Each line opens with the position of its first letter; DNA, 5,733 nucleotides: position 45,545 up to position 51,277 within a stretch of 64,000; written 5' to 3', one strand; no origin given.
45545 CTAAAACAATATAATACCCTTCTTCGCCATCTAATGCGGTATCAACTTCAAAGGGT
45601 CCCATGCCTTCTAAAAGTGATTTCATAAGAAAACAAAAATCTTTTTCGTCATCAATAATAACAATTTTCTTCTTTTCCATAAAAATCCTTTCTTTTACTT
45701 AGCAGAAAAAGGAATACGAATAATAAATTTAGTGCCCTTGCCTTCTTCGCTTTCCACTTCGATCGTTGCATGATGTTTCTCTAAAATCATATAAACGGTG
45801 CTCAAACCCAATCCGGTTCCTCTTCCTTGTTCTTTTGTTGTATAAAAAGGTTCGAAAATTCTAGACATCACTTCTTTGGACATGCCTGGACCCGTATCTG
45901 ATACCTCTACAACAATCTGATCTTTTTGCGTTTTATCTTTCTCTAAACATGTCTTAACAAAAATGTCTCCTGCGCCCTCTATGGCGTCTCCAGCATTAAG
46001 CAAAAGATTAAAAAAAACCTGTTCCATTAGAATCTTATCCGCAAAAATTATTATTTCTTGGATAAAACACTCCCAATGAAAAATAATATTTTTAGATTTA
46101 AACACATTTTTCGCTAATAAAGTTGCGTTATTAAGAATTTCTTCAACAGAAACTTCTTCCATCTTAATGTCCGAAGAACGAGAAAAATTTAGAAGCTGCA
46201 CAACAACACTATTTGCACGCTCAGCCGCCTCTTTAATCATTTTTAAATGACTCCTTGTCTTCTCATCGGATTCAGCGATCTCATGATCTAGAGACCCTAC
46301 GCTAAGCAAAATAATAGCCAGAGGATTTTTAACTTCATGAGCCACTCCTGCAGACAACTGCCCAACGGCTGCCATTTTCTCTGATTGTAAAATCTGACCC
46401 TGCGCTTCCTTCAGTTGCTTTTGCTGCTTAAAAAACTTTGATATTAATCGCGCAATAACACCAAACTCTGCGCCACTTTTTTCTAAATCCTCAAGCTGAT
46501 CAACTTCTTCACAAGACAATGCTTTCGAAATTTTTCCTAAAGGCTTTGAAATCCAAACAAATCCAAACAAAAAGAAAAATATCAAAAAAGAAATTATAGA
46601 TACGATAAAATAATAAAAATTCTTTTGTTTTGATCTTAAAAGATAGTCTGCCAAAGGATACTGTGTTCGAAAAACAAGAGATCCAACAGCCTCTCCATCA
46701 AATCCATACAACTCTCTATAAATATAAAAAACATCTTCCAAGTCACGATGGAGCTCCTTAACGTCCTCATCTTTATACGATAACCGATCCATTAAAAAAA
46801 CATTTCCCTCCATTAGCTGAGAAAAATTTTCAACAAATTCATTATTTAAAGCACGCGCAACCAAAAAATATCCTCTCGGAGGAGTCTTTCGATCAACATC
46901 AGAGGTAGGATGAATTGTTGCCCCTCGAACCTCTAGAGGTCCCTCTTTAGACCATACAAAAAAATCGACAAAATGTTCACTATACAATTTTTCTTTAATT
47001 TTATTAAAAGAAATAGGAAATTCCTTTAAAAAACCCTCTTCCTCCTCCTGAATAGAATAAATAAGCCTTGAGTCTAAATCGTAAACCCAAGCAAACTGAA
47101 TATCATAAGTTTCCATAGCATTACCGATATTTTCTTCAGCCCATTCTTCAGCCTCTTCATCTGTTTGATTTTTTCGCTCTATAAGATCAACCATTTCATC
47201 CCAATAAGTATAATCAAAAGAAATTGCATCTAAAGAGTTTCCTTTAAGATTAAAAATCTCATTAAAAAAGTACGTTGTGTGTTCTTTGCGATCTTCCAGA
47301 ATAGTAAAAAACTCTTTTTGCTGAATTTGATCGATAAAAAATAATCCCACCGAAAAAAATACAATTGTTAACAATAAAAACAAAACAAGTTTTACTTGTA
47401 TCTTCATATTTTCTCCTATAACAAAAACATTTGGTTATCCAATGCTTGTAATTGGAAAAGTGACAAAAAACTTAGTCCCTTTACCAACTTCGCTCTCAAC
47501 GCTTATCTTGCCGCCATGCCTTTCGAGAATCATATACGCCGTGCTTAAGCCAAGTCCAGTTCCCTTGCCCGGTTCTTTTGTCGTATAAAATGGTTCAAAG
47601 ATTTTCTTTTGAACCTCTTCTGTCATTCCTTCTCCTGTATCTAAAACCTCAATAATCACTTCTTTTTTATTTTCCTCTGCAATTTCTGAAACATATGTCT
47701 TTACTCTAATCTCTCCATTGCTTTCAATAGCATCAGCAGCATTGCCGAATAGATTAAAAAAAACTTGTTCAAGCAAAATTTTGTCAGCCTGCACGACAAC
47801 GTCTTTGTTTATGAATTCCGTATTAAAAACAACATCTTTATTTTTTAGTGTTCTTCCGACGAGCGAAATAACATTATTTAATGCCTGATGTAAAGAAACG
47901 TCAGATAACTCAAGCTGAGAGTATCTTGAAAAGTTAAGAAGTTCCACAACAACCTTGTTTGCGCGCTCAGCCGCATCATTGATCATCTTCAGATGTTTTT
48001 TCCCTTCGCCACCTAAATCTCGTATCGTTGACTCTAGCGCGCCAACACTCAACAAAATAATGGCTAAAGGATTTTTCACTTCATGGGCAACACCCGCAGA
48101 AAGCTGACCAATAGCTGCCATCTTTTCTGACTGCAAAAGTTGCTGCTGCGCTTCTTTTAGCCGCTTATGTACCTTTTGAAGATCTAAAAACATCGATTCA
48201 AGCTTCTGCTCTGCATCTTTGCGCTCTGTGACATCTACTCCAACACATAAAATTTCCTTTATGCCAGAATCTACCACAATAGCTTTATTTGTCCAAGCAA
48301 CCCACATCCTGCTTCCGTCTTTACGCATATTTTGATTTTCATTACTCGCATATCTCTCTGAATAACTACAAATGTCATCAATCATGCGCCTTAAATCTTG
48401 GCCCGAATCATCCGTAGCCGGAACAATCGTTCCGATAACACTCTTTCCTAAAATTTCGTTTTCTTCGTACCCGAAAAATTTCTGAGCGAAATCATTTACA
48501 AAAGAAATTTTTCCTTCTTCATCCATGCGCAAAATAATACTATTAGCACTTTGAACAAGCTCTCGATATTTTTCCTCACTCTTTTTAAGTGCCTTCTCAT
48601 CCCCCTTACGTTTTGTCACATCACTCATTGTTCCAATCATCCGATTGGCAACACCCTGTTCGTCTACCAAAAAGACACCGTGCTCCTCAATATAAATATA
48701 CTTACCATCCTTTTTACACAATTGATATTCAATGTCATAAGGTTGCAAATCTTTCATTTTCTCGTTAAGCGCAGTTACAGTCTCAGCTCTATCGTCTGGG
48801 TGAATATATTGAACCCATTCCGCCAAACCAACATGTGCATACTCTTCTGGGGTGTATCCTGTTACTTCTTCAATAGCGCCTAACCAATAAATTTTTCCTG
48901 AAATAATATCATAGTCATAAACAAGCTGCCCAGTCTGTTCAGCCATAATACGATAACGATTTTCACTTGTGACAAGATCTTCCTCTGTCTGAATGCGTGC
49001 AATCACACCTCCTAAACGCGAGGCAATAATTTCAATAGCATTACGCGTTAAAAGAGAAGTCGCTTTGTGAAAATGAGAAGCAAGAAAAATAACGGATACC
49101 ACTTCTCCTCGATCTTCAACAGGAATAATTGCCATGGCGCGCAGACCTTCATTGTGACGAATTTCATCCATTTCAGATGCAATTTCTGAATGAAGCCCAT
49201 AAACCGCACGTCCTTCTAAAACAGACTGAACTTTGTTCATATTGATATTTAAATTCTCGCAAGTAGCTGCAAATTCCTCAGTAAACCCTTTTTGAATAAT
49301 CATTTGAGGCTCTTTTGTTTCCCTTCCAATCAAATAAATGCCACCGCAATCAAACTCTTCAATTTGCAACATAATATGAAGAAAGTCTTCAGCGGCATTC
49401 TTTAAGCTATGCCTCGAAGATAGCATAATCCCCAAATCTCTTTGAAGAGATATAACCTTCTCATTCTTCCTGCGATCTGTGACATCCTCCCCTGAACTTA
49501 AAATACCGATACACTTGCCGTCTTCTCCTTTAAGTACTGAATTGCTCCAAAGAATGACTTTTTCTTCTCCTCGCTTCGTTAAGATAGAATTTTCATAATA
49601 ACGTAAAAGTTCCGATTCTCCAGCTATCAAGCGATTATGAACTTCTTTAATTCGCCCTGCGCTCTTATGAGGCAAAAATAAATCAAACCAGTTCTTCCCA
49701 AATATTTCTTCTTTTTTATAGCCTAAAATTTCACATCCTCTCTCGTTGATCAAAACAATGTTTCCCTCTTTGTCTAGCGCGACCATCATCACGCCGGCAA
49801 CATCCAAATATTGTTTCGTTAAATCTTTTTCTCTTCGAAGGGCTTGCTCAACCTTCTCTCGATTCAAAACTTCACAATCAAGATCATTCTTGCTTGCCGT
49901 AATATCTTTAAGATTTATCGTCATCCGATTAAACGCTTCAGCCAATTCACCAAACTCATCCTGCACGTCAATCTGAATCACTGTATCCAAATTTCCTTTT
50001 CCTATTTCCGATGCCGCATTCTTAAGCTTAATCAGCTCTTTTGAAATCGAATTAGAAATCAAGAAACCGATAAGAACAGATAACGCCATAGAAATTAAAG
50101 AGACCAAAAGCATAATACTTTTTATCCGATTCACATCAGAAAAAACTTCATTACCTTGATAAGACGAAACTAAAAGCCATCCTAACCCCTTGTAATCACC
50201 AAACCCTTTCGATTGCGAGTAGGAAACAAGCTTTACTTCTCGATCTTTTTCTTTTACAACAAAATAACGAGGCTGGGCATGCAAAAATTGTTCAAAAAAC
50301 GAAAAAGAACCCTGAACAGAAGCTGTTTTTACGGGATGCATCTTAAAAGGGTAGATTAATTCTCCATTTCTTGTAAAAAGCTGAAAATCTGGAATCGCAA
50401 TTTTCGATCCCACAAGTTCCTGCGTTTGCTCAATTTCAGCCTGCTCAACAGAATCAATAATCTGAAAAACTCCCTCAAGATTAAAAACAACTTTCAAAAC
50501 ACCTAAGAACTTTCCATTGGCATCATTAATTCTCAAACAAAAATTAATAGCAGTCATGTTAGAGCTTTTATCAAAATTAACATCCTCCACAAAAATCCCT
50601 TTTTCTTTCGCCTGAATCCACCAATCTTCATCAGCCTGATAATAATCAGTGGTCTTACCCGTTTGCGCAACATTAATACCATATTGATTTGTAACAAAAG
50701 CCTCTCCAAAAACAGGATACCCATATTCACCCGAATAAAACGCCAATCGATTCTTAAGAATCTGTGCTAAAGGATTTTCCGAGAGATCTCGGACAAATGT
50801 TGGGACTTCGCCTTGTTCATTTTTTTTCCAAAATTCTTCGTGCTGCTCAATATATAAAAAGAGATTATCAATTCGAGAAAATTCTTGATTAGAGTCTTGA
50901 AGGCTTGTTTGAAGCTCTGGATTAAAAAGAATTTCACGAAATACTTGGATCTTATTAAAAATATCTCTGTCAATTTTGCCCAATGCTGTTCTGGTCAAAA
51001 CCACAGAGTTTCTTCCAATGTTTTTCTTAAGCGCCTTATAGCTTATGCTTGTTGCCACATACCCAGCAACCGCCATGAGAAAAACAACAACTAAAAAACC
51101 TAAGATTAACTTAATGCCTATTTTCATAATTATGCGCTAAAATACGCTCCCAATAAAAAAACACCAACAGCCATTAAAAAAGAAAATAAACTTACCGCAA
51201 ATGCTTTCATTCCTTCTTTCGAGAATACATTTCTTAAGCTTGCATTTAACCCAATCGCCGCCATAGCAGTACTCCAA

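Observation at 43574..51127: Five-gene signalling cluster with no DNA-binding output: two kinases and three receiver-only regulators, one fused to PilZ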

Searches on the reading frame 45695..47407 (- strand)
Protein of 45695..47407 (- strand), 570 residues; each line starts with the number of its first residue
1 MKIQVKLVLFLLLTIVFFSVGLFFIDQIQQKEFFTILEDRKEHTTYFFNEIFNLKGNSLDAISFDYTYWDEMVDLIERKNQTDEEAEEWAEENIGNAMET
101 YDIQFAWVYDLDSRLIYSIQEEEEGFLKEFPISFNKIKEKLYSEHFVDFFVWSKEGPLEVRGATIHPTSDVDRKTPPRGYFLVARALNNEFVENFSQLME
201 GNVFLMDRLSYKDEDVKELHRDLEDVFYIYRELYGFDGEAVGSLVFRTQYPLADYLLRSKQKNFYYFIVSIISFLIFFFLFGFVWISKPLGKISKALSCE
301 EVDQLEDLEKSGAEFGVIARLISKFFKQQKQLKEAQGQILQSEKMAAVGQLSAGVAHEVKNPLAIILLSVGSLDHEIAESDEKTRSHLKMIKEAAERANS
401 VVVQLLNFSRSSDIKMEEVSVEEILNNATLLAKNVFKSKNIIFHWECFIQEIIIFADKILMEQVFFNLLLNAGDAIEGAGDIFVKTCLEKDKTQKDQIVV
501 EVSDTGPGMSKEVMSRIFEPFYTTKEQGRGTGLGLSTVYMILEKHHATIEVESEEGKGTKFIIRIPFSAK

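Call 3: search_protein_families(library=pfam, proteins=[window:45695-47407:-], max_evalue=0.01)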
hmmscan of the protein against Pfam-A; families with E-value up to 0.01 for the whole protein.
window:45695-47407:- (570 aa): 4 families
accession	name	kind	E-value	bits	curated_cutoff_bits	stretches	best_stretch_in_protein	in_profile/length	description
PF02518.31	HATPase_c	-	6.2e-26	91.5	26.4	1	457-567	2-109/111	Histidine kinase-, DNA gyrase B-, and HSP90-like ATPase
PF05228.19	CHASE4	-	4.6e-18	66.1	26.2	1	53-200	3-134/140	CHASE4 domain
PF00512.31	HisKA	-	3.2e-11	43.5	26.9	1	348-411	2-63/66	His Kinase A (phospho-acceptor) domain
PF14501.12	HATPase_c_5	-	0.0011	19.3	22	1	464-557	9-94/102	GHKL domain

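Call 4: search_protein_families(library=ncbifam, proteins=[window:45695-47407:-], max_evalue=0.01)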
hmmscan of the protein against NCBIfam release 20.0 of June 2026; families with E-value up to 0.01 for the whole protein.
window:45695-47407:- (570 aa): 83 families (the best 25 are shown)
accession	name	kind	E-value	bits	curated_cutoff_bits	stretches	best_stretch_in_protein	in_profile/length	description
NF008468.0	PRK11360.1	equivalog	1.7e-58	198.5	646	1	330-568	378-609/616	two-component system sensor histidine kinase AtoS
NF046020.1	HisKinCckABruc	equivalog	4.7e-50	170.3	1000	1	328-566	463-706/868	cell cycle histidine kinase CckA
NF007688.0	PRK10364.1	equivalog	1.3e-47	162.6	479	1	317-569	207-453/460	two-component system sensor histidine kinase ZraS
NF052574.1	HisKinEspCMyxo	equivalog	1.8e-46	158.7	1200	1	331-566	400-636/785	serine histidine kinase EspC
NF046026.1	HisKinCckACaul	equivalog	4e-45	154.1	1000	1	333-568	287-533/678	cell cycle histidine kinase CckA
NF010411.0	PRK13837.1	equivalog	4.2e-45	154.1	647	1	328-569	430-677/828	two-component system VirA-like sensor kinase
NF052573.1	HisKinEspAMyxo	equivalog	5.3e-42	143.8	1400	1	328-564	364-608/755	serine histidine kinase EspA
NF038348.1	T2SS_HK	subfamily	5.6e-42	143.9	450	2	393-566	406-572/574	histidine kinase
NF010076.0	PRK13557.1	subfamily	3.9e-39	134.5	631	1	333-568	148-395/540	histidine kinase famiy protein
NF047497.1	HK_LIC_12097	equivalog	1.8e-36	125.6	500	1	330-567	132-366/367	LIC_12097 family sensor histidine kinase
NF046044.1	PnpS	equivalog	2.9e-36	125.3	400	1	353-566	175-390/390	two-component system histidine kinase PnpS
NF047466.1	hybrid_RR_LvrB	exception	1.2e-32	113.5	500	1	328-567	132-376/377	hybrid histidine kinase/response regulator LvrB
TIGR02966.1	phoR_proteo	equivalog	1.6e-30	106.3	334.2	1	353-564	119-332/333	phosphate regulon sensor histidine kinase PhoR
NF041777.1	sens_FixL_Rhizob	equivalog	1.2e-28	100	850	1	318-568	232-482/485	sensor protein FixL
NF008312.0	PRK11100.1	equivalog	5.6e-28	98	356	1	235-566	156-473/477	two-component system sensor histidine kinase CreC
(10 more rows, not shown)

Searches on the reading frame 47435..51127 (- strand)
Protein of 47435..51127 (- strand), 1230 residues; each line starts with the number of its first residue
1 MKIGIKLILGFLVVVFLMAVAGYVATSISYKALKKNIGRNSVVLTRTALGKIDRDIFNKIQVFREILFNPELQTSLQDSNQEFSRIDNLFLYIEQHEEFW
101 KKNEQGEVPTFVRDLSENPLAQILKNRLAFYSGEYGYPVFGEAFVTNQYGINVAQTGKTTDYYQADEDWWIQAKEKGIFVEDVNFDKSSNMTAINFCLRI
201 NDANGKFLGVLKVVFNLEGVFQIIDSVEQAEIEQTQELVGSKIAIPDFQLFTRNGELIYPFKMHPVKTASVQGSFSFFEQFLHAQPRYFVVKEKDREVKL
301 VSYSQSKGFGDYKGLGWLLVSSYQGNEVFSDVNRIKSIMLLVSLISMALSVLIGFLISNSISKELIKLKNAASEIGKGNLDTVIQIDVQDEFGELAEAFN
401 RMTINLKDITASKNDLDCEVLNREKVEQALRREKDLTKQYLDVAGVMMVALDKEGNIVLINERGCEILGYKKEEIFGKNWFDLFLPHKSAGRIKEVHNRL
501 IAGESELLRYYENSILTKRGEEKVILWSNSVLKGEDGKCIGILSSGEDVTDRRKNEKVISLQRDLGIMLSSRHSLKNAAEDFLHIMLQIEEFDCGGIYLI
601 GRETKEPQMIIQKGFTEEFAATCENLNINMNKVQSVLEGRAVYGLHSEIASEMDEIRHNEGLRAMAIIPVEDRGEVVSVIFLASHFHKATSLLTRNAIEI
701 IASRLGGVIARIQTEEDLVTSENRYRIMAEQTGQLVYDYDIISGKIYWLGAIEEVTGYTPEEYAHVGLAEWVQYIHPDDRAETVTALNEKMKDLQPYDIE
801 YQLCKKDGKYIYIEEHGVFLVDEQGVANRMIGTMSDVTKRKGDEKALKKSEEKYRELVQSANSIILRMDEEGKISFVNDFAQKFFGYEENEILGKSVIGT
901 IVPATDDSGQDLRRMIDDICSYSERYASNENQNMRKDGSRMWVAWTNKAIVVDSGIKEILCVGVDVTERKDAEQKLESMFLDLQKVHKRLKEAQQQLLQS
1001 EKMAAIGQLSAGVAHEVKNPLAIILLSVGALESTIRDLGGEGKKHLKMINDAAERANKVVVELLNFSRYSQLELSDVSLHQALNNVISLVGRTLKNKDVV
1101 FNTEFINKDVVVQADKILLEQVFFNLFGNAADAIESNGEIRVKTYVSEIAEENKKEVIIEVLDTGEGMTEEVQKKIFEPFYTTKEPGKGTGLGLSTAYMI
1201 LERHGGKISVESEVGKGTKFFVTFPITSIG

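Call 3: search_protein_families(library=pfam, proteins=[window:47435-51127:-], max_evalue=0.01)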
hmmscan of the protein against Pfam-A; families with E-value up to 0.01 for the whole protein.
window:47435-51127:- (1230 aa): 13 families
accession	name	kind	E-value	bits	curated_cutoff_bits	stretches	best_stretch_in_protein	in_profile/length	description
PF08447.18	PAS_3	-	7.4e-40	135.6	25.6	3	745-834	1-89/89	PAS fold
PF13426.13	PAS_9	-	1.1e-31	109.6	27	3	863-968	3-103/103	PAS domain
PF00989.32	PAS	-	2.9e-28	98.6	22.6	3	852-965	1-112/113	PAS fold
PF02518.31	HATPase_c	-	1.3e-25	90.4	26.4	1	1115-1227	2-110/111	Histidine kinase-, DNA gyrase B-, and HSP90-like ATPase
PF08448.16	PAS_4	-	3e-20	72.9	23.1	2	442-553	2-109/110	PAS fold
PF13188.13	PAS_8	-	2.6e-13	49.8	21.8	2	852-909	1-54/65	PAS domain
PF00512.31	HisKA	-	2e-12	47.4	26.9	1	1007-1069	3-63/66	His Kinase A (phospho-acceptor) domain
PF00672.30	HAMP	-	2.3e-12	47.5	25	1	356-407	1-52/53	HAMP domain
PF24820.1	Diguanyl_cycl_sensor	-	1.2e-06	28.9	28.1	1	448-485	9-45/109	Diguanylate cyclase-like sensor domain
PF02743.24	dCache_1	-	3.9e-06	27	45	1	119-321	50-239/240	Cache domain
PF14501.12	HATPase_c_5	-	5.8e-05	23.4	22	1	1124-1213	7-91/102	GHKL domain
PF14598.12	PAS_11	-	0.0002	21.7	25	0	448-490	5-46/109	PAS domain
PF13185.12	GAF_2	-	0.0089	16.7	28.6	0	574-704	3-130/136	GAF domain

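Call 4: search_protein_families(library=ncbifam, proteins=[window:47435-51127:-], max_evalue=0.01)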
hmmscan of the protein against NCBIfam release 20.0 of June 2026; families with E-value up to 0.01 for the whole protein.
window:47435-51127:- (1230 aa): 97 families (the best 25 are shown)
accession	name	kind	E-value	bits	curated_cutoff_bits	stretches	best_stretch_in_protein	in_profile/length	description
NF008468.0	PRK11360.1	equivalog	1.8e-78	264.5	646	2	846-1228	262-610/616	two-component system sensor histidine kinase AtoS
NF052573.1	HisKinEspAMyxo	equivalog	9.1e-59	199.2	1400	1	709-1224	116-609/755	serine histidine kinase EspA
NF033092.0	HK_WalK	equivalog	1.1e-55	189.3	725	2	1010-1226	376-594/594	cell wall metabolism sensor histidine kinase WalK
TIGR00229.1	sensory_box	domain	5.3e-54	181.7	22.9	3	848-976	1-126/126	PAS domain S-box protein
NF010076.0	PRK13557.1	subfamily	8.4e-53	179.6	631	2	988-1227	145-395/540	histidine kinase famiy protein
NF041777.1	sens_FixL_Rhizob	equivalog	5.7e-52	177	850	1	730-1227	3-482/485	sensor protein FixL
NF047874.1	MASE3_PAS_HK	subfamily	1.9e-51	175.6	560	2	838-1227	251-626/655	MASE3 domain-containing sensor histidine kinase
NF046020.1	HisKinCckABruc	equivalog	2.8e-50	171.1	1000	1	991-1225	465-706/868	cell cycle histidine kinase CckA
NF010411.0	PRK13837.1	equivalog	5.5e-50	170.2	647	1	981-1228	425-677/828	two-component system VirA-like sensor kinase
NF046044.1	PnpS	equivalog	8.2e-50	169.9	400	3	1011-1225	175-390/390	two-component system histidine kinase PnpS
NF052574.1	HisKinEspCMyxo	equivalog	4.5e-49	167.3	1200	1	868-1226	304-637/785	serine histidine kinase EspC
NF038348.1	T2SS_HK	subfamily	2.2e-48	165.1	450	2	1051-1226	406-573/574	histidine kinase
NF007688.0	PRK10364.1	equivalog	6.2e-48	163.7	479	1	984-1227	218-452/460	two-component system sensor histidine kinase ZraS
NF046026.1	HisKinCckACaul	equivalog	1.5e-43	148.9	1000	1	990-1227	286-533/678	cell cycle histidine kinase CckA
NF045911.1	TCSHisKinNblS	equivalog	5.6e-39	134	1000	2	849-1224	263-618/621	two-component system sensor histidine kinase NblS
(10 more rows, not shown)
